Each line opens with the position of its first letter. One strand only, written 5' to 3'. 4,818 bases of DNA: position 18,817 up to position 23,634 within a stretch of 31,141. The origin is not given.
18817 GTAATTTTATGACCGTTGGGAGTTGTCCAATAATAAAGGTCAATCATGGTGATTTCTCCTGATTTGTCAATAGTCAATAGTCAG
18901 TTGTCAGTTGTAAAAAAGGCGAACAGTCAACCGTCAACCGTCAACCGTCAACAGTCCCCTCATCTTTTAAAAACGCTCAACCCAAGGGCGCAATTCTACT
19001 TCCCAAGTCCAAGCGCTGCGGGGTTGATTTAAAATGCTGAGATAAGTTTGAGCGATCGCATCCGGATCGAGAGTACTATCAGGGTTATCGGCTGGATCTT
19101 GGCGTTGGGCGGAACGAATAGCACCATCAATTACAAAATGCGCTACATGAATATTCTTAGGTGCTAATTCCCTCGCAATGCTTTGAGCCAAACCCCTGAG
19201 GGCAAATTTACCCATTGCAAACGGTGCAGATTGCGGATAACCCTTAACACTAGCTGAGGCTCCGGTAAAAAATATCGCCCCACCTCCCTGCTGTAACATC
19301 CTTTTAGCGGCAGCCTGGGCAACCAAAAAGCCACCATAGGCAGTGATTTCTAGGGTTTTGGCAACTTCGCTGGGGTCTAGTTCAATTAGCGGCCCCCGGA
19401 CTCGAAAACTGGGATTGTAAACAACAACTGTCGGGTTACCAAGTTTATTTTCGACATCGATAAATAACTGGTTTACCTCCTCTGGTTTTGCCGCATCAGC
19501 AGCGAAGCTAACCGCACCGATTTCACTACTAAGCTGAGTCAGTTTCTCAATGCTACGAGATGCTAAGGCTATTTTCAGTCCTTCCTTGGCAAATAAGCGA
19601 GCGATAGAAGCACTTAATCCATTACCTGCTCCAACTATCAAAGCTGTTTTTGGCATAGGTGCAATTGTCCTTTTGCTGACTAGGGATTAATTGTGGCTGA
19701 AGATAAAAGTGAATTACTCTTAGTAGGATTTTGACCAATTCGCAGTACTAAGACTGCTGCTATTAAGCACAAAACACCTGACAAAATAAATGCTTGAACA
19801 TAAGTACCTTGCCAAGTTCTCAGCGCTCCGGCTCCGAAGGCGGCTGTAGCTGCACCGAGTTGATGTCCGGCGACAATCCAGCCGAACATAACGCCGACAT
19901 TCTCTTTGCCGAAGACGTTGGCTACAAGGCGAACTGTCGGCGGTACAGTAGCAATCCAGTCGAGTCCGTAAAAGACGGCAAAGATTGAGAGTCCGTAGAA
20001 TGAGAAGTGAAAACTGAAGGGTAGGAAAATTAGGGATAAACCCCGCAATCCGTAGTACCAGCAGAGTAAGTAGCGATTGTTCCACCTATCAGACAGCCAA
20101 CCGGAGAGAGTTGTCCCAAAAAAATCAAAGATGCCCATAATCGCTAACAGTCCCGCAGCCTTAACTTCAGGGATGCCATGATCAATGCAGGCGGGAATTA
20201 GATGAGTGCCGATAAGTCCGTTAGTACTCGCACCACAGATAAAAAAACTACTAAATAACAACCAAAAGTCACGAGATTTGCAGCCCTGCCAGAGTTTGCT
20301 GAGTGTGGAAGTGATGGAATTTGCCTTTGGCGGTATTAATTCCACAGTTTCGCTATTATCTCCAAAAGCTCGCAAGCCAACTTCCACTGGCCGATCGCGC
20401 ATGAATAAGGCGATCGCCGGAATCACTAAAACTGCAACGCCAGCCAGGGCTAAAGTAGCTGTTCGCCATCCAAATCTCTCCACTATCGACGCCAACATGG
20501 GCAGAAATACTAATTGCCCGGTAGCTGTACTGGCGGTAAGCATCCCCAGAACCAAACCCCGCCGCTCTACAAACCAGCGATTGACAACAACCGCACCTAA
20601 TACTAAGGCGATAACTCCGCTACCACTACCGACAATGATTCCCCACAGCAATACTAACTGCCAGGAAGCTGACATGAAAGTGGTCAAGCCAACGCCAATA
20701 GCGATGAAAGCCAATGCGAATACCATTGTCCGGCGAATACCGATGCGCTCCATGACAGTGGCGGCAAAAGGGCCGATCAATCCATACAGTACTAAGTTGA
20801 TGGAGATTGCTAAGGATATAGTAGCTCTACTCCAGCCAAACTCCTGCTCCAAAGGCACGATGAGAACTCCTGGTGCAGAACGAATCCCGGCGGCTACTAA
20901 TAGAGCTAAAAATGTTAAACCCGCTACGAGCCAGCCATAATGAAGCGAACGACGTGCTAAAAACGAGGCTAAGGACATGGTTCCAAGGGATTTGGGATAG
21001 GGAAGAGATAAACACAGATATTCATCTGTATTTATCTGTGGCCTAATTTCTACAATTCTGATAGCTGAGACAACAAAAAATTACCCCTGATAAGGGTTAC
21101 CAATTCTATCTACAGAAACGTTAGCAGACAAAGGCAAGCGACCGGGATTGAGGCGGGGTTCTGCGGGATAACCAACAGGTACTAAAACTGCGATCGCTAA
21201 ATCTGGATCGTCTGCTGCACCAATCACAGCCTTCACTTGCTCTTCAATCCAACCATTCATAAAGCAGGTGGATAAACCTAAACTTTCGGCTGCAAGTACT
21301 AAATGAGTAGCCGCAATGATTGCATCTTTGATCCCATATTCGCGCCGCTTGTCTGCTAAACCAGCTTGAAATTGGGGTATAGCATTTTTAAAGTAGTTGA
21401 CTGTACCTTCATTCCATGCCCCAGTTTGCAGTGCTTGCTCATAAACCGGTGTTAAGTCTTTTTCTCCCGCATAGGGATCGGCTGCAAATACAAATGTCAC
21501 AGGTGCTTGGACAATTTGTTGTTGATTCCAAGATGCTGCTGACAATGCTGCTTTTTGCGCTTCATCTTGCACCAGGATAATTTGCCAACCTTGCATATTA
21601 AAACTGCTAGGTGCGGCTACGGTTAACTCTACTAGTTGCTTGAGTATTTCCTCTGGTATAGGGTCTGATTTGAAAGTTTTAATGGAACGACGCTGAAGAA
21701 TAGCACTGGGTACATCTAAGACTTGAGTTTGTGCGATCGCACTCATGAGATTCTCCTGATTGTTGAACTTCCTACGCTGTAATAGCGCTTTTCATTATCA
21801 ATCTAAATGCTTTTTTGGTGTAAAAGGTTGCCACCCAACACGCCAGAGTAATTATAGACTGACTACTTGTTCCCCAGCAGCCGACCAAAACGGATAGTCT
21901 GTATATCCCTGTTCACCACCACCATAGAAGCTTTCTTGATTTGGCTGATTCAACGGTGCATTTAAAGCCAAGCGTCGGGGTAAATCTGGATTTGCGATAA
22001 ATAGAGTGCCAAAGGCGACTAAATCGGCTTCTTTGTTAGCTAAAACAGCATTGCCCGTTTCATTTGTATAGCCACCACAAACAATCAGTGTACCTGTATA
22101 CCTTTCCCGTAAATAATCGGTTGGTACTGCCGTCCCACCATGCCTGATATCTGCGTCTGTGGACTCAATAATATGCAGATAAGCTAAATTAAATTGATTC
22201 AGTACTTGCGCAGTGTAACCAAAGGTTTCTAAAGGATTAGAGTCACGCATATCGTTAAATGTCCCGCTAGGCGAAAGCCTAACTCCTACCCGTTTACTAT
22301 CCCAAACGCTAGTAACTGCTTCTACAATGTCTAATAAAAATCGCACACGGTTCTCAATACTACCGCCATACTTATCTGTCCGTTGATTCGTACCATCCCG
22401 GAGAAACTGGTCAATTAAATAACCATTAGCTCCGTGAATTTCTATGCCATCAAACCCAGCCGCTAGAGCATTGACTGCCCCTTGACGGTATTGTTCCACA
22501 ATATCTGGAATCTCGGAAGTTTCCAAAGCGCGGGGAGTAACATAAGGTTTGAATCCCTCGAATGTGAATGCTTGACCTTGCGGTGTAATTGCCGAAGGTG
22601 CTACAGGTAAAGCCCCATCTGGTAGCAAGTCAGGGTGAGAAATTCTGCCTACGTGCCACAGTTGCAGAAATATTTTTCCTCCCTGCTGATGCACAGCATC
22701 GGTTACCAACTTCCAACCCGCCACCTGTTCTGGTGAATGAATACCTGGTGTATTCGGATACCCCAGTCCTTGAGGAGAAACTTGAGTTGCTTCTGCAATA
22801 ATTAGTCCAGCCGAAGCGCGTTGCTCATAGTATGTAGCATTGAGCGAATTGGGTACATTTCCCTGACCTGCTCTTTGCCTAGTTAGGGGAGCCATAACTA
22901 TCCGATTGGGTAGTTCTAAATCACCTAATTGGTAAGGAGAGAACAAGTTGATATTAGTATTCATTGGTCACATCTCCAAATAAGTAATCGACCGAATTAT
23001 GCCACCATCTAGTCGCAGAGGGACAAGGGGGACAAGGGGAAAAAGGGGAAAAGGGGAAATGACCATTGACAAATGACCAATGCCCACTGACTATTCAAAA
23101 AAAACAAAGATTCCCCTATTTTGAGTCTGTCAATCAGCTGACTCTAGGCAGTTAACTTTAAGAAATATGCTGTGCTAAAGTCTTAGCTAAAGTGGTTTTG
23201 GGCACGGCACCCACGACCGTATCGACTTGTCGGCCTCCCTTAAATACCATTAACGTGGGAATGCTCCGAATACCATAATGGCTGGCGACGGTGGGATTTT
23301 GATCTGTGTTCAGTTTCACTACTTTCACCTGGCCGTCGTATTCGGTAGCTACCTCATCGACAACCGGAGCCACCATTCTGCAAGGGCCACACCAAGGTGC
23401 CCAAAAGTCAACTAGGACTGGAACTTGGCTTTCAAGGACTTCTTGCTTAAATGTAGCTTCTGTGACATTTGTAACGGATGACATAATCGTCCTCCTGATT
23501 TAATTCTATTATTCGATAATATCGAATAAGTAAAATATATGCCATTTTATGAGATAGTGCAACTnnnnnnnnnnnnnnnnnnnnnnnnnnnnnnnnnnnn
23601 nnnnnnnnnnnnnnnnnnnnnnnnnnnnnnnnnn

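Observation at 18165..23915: Putative thiol/electrophile-stress regulon: a Cys-Cys ArsR-family regulator divergent from trx, with OYE, nitroreductase, MFS, SDR and GST downstream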

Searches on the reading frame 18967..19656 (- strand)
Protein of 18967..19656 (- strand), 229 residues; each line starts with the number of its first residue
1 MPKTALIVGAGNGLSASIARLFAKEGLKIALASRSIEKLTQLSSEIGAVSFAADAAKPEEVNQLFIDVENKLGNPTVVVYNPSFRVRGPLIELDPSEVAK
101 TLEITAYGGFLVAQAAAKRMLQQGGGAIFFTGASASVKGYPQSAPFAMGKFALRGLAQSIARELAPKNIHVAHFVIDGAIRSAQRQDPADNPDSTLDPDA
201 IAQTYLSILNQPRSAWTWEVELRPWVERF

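Call 3: search_protein_families(library=pfam, proteins=[window:18967-19656:-])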
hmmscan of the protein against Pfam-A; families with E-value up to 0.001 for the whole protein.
window:18967-19656:- (229 aa): 4 families
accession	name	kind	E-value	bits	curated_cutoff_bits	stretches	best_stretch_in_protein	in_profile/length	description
PF00106.31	adh_short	-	2.1e-30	106.1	26.6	1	3-173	1-176/195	short chain dehydrogenase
PF13561.12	adh_short_C2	-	3.1e-27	96.1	27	1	9-188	1-184/236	Enoyl-(Acyl carrier protein) reductase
PF08659.16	KR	-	3.6e-05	24.2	22.6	1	4-162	2-165/180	KR domain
PF01488.26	Shikimate_DH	-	0.00089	19.8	24.3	0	3-52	13-62/138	Shikimate / quinate 5-dehydrogenase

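Call 4: search_protein_families(library=ncbifam, proteins=[window:18967-19656:-])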
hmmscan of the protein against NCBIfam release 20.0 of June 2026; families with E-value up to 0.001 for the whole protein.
window:18967-19656:- (229 aa): 200 families (the best 25 are shown)
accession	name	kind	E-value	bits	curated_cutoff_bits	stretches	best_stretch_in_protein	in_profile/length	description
NF005594.0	PRK07326.1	equivalog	9.9e-28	97.3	271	1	3-224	7-231/237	SDR family oxidoreductase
NF005806.0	PRK07666.1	equivalog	3.1e-27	95.4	286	1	3-210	8-222/239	3-ketoacyl-ACP reductase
NF005559.1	PRK07231.1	subfamily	7.4e-27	94.4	215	1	3-172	5-179/249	glucose 1-dehydrogenase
NF005672.0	PRK07454.1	equivalog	1.3e-23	83.4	234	1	3-220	7-232/241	SDR family oxidoreductase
TIGR02415.1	23BDH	subfamily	1.9e-23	83.2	304.35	1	3-175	1-179/254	acetoin reductase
NF005495.0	PRK07109.1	subfamily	5.2e-23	81.8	264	1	3-173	9-184/334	SDR family oxidoreductase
NF006394.0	PRK08643.1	equivalog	2.1e-22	79.8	381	1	2-175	3-182/257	(S)-acetoin forming diacetyl reductase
NF005681.0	PRK07478.1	subfamily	4.6e-22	78.6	267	1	3-194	7-204/254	SDR family oxidoreductase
NF009050.0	PRK12384.1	equivalog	8.4e-22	78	307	1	2-182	2-190/259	sorbitol-6-phosphate dehydrogenase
NF004791.0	PRK06138.1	equivalog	8.8e-22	77.6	312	1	3-186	6-192/252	SDR family oxidoreductase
NF005067.0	PRK06484.1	equivalog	2.1e-21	76.1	713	1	3-188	10-199/524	short chain dehydrogenase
NF009466.0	PRK12826.1-2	subfamily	4.3e-21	75.5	222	1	3-183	4-190/248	3-oxoacyl-ACP reductase FabG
NF005975.0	PRK08063.1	equivalog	1.4e-20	73.6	328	1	3-179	5-186/250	enoyl-[acyl-carrier-protein] reductase FabL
TIGR01830.1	3oxo_ACP_reduc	equivalog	2.5e-20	73.2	297.75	1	5-181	1-182/239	3-oxoacyl-[acyl-carrier-protein] reductase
NF004522.0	PRK05867.1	equivalog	2.6e-20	73.2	447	1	3-181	12-197/255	SDR family oxidoreductase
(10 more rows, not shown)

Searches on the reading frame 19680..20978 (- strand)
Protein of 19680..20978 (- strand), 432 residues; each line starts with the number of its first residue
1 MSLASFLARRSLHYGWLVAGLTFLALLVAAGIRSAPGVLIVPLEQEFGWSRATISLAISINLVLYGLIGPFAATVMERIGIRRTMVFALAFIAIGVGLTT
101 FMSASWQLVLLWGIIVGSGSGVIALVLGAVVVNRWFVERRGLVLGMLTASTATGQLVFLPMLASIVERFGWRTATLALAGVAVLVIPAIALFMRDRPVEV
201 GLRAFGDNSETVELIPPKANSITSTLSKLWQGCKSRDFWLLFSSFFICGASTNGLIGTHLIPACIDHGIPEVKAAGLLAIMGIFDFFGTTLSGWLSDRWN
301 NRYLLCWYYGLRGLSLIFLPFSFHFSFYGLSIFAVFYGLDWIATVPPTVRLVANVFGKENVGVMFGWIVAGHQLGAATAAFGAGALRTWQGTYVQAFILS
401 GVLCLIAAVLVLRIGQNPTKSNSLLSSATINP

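Call 3: search_protein_families(library=pfam, proteins=[window:19680-20978:-])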
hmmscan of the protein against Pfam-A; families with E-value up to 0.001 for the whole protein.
window:19680-20978:- (432 aa): 1 family
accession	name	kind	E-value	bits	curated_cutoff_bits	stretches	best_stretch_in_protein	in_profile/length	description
PF07690.21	MFS_1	-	5.6e-41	141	33.4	2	23-347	2-313/347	Major Facilitator Superfamily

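Call 4: search_protein_families(library=ncbifam, proteins=[window:19680-20978:-])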
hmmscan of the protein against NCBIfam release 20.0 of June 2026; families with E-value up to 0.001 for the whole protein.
window:19680-20978:- (432 aa): 10 families
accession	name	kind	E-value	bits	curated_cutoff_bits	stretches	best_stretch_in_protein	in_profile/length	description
NF049980.1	SfMCT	equivalog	6.4e-43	146.8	320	1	16-403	2-378/378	L-lactate MFS transporter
TIGR00890.1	2A0111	subfamily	1.5e-26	93.2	374.85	1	21-410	7-377/377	oxalate/formate antiport family MFS transporter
TIGR00893.1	2A0114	subfamily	1.8e-21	76.6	395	1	43-413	20-397/399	D-galactonate transporter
TIGR00881.1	2A0104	subfamily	2.7e-20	72.8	407.75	2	287-424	45-180/379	phosphoglycerate transporter protein PgtP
TIGR00892.1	2A0113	subfamily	2.5e-16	59.4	586.1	1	14-412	16-418/455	monocarboxylate transporter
NF038246.1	bile_salt_MFS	equivalog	6.2e-15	55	400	1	36-408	25-397/408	conjugated bile salt MFS transporter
TIGR04259.1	oxa_formateAnti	equivalog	8.8e-13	47.8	335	1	16-412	2-389/405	oxalate/formate MFS antiporter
TIGR00895.1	2A0115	subfamily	9.2e-07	28.1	418.55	1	276-413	55-190/398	aromatic acid/H+ symport family MFS transporter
TIGR00896.1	CynX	subfamily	1.1e-06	28.1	406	1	17-299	1-259/355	CynX/NimT family MFS transporter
TIGR00894.1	2A0114euk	subfamily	0.00043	18.9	626.45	0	292-410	96-214/465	Na(+)-dependent inorganic phosphate cotransporter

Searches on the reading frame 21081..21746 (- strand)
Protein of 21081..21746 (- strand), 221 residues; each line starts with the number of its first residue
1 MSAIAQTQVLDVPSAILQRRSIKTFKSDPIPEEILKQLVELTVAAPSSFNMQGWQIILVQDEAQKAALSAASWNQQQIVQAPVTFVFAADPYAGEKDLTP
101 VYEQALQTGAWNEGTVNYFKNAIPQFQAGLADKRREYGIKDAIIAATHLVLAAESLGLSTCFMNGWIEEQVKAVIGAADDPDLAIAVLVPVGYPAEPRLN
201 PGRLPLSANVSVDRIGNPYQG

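Call 3: search_protein_families(library=pfam, proteins=[window:21081-21746:-])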
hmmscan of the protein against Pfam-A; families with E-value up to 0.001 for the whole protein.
window:21081-21746:- (221 aa): 2 families
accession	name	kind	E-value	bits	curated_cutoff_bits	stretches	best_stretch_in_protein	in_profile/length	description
PF00881.29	Nitroreductase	-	7.8e-32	111.2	23.5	1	16-193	1-167/167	Nitroreductase family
PF14512.11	TM1586_NiRdase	-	2.2e-09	37.7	27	0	22-66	148-191/215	Putative TM nitroreductase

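Call 4: search_protein_families(library=ncbifam, proteins=[window:21081-21746:-])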
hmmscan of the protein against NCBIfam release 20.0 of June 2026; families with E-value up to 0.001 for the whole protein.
window:21081-21746:- (221 aa): 7 families
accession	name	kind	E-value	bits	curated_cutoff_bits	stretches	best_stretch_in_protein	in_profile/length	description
NF008033.1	PRK10765.1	equivalog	1.4e-17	63.9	223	2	15-93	7-84/240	oxygen-insensitive NADPH nitroreductase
NF003768.0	PRK05365.1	equivalog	6.1e-17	61.8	152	1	18-205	20-189/200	malonic semialdehyde reductase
TIGR02476.1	BluB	equivalog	5.2e-14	52.1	150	1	12-76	9-73/205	5,6-dimethylbenzimidazole synthase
NF008275.0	PRK11053.1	equivalog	5.3e-13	48.9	227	1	12-200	3-200/217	oxygen-insensitive NAD(P)H nitroreductase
NF009810.0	PRK13294.1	equivalog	5.6e-08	32.1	304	1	13-71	255-313/449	coenzyme F420-0:L-glutamate ligase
TIGR03553.1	F420_FbiB_CTERM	equivalog_domain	3.3e-07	30.3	249.55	1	15-71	2-58/194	F420 biosynthesis protein FbiB, C-terminal domain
NF047509.1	Rv3131_FMN_oxido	subfamily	4.5e-07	29.6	199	0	38-62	2-26/319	Acg family FMN-binding oxidoreductase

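Call 59: search_solved_structures(query=window:21081-21746:-, max_evalue=0.00001)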
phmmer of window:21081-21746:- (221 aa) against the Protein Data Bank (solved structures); distinct sequences matched with E-value up to 0.00001: 39.
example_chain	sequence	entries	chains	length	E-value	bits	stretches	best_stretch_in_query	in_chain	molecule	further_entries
1nox_A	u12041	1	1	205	5.8e-29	104.5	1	7-207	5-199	NADH OXIDASE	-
4dn2_A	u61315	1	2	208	1.6e-17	67.1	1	9-209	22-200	Nitroreductase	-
3bem_A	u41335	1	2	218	1.5e-14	57.5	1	16-194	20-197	Putative NAD(P)H nitroreductase ydfN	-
4g8s_A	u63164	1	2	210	1.1e-13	54.6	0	8-74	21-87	Nitroreductase family protein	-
3eof_A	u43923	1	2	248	1e-12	51.5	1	16-90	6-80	Putative oxidoreductase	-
3gbh_A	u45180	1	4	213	2.3e-12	50.3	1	7-206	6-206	NAD(P)H-flavin oxidoreductase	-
3n2s_A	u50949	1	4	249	5.3e-12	49.1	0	15-94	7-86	NADPH-dependent nitro/flavin reductase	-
3ge6_A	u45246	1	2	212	7.2e-12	48.7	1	11-205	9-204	Nitroreductase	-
1zch_A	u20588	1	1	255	8.4e-12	48.4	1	13-92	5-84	Hypothetical oxidoreductase ycnD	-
8cqt_A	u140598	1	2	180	1.9e-11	47.3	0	133-199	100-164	Putative NADH dehydrogenase/NAD(P)H nitroreductase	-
5hdj_A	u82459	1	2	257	2.8e-11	46.7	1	14-205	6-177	NfrA1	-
3of4_A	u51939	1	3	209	4.1e-11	46.2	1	23-197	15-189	Nitroreductase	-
2b67_A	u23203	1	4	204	8.2e-11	45.2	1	19-207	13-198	COG0778: Nitroreductase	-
5hei_A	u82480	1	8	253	8.8e-11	45.1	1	16-90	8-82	NfrA2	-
9exv_A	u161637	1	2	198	1.7e-10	44.2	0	16-72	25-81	Nitroreductase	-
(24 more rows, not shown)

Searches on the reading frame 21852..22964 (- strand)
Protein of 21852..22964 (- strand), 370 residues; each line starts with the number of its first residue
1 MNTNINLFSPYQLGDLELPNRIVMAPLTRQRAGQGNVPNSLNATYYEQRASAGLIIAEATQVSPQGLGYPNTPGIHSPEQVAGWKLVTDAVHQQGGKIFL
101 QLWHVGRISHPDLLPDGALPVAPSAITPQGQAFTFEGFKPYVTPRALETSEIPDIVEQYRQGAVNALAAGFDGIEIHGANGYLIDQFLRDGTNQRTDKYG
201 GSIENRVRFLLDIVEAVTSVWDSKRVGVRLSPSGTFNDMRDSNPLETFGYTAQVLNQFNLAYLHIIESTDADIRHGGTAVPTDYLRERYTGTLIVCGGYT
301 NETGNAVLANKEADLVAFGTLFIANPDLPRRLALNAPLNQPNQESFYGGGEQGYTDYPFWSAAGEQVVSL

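Call 3: search_protein_families(library=pfam, proteins=[window:21852-22964:-])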
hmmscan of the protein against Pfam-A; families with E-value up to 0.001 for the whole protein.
window:21852-22964:- (370 aa): 1 family
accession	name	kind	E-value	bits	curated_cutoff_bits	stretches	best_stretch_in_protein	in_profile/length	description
PF00724.26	Oxidored_FMN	-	1.7e-85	287.7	27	1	7-338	2-341/342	NADH:flavin oxidoreductase / NADH oxidase family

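Call 4: search_protein_families(library=ncbifam, proteins=[window:21852-22964:-])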
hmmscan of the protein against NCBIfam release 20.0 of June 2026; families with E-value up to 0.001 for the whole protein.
window:21852-22964:- (370 aa): 8 families
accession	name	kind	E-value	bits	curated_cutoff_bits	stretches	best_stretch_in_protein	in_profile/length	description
NF007899.0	PRK10605.1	subfamily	9.6e-117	390.3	403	1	5-359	4-364/365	N-ethylmaleimide reductase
NF010047.0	PRK13523.1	equivalog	2.7e-51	174.6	431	1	4-342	2-332/339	NADPH dehydrogenase NamA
TIGR03997.1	mycofact_OYE_2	equivalog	2.9e-48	164.7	793.15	1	6-332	1-327/645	mycofactocin system FadH/OYE family oxidoreductase 2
NF006101.0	PRK08255.1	equivalog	1.6e-42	145.6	1078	1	5-242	397-637/768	bifunctional salicylyl-CoA 5-hydroxylase/oxidoreductase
NF041087.1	bile_acid_BaiCD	equivalog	4e-36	124.3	825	1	6-218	3-203/642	bile acid Fe-S flavoenzyme BaiCD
NF045592.1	bili_reduct_N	equivalog_domain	6.5e-28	97.9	425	1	7-220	2-203/363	bilirubin reductase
NF045599.1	bili_reduct_long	exception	6.2e-27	94.1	750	1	7-219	1-202/641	bilirubin reductase, long form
TIGR03996.1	mycofact_OYE_1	hypoth_equivalog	9.7e-20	70.6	627.9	1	13-231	8-212/633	mycofactocin system FadH/OYE family oxidoreductase 1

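Call 58: search_solved_structures(query=window:21852-22964:-, max_evalue=1e-60)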
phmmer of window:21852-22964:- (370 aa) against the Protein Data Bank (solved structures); distinct sequences matched with E-value up to 1e-60: 93 (the best 60 are shown).
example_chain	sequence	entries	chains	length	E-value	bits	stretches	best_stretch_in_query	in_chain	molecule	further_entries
6uff_A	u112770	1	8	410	6.3e-205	683.7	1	1-364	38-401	Ene-reductase 1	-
9qgf_A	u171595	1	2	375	5.8e-199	664.1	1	2-363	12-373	All1865 protein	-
9qgb_A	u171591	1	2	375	1.3e-198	662.9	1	2-363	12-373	All1865 protein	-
9qge_A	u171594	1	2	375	1.6e-198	662.7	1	2-363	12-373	All1865 protein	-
9qgd_D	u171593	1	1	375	4e-198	661.3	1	2-363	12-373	All1865 protein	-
9qgc_D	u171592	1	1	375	4.1e-198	661.3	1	2-363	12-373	All1865 protein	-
6s32_A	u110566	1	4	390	1.8e-164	550.6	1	1-360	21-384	NADH:flavin oxidoreductase/NADH oxidase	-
7bo0_A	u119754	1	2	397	1.3e-133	449.1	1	5-362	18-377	NADPH2 dehydrogenase-like protein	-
6s31_A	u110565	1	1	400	1.3e-133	449.1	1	5-362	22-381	NADPH2 dehydrogenase-like protein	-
6s0g_B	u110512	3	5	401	1.3e-133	449.1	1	5-362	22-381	NADPH2 dehydrogenase-like protein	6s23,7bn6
3gka_A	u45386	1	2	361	2.3e-130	438.4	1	6-362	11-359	N-ethylmaleimide reductase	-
4ab4_A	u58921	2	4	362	3.2e-127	428.1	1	6-361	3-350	XENOBIOTIC REDUCTASE B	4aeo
7tnb_AAA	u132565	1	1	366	8.3e-114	383.9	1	6-363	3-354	NADH:flavin oxidoreductase/NADH oxidase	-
5epd_A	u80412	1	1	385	6e-113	381.1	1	3-362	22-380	Glycerol trinitrate reductase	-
8e5i_A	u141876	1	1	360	4.4e-112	378.2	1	6-361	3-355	Alkene reductase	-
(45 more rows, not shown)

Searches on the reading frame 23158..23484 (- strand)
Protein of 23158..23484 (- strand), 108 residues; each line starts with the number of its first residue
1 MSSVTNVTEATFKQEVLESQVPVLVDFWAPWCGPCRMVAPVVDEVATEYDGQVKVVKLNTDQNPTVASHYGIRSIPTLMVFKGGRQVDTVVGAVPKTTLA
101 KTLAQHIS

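Call 3: search_protein_families(library=pfam, proteins=[window:23158-23484:-])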
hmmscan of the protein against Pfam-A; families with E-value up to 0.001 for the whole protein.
window:23158-23484:- (108 aa): 9 families
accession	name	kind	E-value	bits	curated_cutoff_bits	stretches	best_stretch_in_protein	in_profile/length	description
PF00085.26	Thioredoxin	-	4.4e-35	120.2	23.5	1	4-104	2-102/103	Thioredoxin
PF13098.12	Thioredoxin_2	-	3.9e-10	40.4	27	1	18-103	3-104/104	Thioredoxin-like domain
PF13905.12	Thioredoxin_8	-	5e-09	36.8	27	1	22-63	3-46/94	Thioredoxin-like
PF13728.12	TraF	-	9.4e-07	29.3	23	1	25-90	134-208/224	F plasmid transfer operon protein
PF14595.12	Thioredoxin_9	-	1.2e-06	28.9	25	1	13-97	35-120/129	Thioredoxin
PF08534.16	Redoxin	-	3.1e-05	24.2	26.6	1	22-81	30-92/148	Redoxin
PF13899.12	Thioredoxin_7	-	4.4e-05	24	27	1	13-81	10-81/83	Thioredoxin-like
PF13192.12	Thioredoxin_3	-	0.00011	22.5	24.8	1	30-80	8-55/76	Thioredoxin domain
PF00578.27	AhpC-TSA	-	0.00021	21.6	26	1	13-87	19-94/124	AhpC/TSA family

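Call 4: search_protein_families(library=ncbifam, proteins=[window:23158-23484:-])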
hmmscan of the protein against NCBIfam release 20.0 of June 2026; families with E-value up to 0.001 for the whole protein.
window:23158-23484:- (108 aa): 17 families
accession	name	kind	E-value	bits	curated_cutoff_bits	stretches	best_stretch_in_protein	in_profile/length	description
TIGR01068.1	thioredoxin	equivalog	1.2e-40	137.7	96.8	1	8-106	2-100/101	thioredoxin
NF008229.0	PRK10996.1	equivalog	1.5e-36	125.2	125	1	4-106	37-138/141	thioredoxin TrxC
NF006898.0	PRK09381.1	equivalog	8.6e-35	119.4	138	1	4-103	5-104/109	thioredoxin TrxA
NF047697.1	ThioredTrxAClost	equivalog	1.9e-21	76.2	140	1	6-100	3-98/105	thioredoxin TrxA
TIGR01126.1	pdi_dom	equivalog_domain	1.4e-20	73.6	107.2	1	7-89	1-87/105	protein disulfide-isomerase domain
TIGR01130.1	ER_PDI_fam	subfamily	7.6e-17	62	344.25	1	3-93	2-94/476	protein disulfide-isomerase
TIGR00411.1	redox_disulf_1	equivalog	1.2e-10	41.3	92.75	1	27-99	6-74/82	MJ0307 family thioredoxin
NF002854.0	PRK03147.1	subfamily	1.6e-08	34.6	170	1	5-62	48-105/176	thiol-disulfide oxidoreductase ResA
TIGR00385.1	dsbE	subfamily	3.5e-07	30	123.15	1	11-61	54-101/173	DsbE family thiol:disulfide interchange protein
NF045694.1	seleno_TsoB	exception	6e-07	27.9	805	1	14-82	468-544/572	rhodanese/DsbD fusion-like selenoprotein TsoB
NF047696.1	ThlDiSintTplARhiz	equivalog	2.4e-06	27.5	230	1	23-63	100-141/219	thiol:disulfide interchange protein TlpA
NF041202.1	StoA_CxxC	exception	2.1e-05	24.5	210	1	23-59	55-91/163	endospore biogenesis thiol-disulfide oxidoreductase StoA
TIGR02187.2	PDO_seleno_TRX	equivalog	6.6e-05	22.3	185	1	24-102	22-205/209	protein disulfide oxidoreductase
NF001419.0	PRK00293.1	subfamily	0.00012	20.8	330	1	12-105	466-571/574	protein-disulfide reductase DsbD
NF011941.0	PRK15412.1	equivalog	0.00026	20.6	359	1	11-62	59-107/185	thiol:disulfide interchange protein DsbE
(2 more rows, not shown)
